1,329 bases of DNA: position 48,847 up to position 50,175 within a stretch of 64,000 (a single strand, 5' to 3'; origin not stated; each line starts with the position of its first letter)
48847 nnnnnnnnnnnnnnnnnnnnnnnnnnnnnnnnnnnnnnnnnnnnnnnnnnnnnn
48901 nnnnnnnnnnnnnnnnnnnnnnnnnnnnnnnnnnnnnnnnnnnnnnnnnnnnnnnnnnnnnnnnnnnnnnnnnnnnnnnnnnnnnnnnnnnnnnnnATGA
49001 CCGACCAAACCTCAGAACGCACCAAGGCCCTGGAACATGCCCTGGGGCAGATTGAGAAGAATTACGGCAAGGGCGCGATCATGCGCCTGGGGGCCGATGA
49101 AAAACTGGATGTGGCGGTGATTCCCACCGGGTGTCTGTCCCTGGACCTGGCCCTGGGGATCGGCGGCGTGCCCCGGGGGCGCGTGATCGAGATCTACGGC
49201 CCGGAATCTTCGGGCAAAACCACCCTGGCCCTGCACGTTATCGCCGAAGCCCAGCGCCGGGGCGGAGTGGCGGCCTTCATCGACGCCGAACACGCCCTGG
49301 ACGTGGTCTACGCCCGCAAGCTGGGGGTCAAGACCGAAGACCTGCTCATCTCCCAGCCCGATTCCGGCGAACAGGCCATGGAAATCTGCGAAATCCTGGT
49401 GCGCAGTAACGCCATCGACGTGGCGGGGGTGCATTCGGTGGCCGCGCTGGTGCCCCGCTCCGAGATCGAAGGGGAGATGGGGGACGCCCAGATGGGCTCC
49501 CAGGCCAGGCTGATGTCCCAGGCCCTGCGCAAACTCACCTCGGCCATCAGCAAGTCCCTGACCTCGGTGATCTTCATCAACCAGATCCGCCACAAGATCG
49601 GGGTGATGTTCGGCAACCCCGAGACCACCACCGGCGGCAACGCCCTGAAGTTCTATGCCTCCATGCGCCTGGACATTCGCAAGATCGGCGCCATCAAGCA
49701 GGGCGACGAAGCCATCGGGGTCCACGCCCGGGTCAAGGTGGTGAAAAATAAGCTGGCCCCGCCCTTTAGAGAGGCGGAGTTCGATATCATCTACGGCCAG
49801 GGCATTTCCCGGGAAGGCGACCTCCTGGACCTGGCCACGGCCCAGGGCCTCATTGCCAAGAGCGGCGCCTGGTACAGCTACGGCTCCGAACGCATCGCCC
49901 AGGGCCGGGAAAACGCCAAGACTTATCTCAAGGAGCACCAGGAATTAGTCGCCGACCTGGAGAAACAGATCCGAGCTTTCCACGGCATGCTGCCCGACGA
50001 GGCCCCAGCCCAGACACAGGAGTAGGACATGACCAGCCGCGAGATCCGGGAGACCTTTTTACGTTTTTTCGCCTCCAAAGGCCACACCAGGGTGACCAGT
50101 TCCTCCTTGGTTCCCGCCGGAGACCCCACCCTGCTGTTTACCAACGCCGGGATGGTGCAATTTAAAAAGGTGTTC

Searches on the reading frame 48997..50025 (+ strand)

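Call 91: search_protein_families(library=pfam, proteins=[window:48997-50025:+], max_evalue=0.01)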
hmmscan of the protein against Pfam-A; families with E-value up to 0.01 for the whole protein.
window:48997-50025:+ (342 aa): 8 families
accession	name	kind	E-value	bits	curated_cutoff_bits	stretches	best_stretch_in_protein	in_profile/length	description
PF00154.27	RecA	-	1.7e-136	454.3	27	1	10-271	1-262/262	recA bacterial DNA recombination protein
PF21096.2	RecA_C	-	1.6e-24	86.2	27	1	274-327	1-54/57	RecA C-terminal domain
PF06745.19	ATPase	-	1.4e-06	28.3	26.6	1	42-114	1-75/231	KaiC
PF08423.17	Rad51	-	9.3e-06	25.5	22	1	38-230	4-212/244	Rad51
PF01637.24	ATPase_2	-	5.4e-05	23.5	33.2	1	62-192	21-113/225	ATPase domain predominantly from Archaea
PF13479.12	AAA_24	-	0.00022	21.5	27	1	62-123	3-57/195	AAA domain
PF13191.12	AAA_16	-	0.0009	20.2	32.6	1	59-120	20-85/167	AAA ATPase domain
PF13481.12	AAA_25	-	0.0083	16.2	27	0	58-89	30-59/195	AAA domain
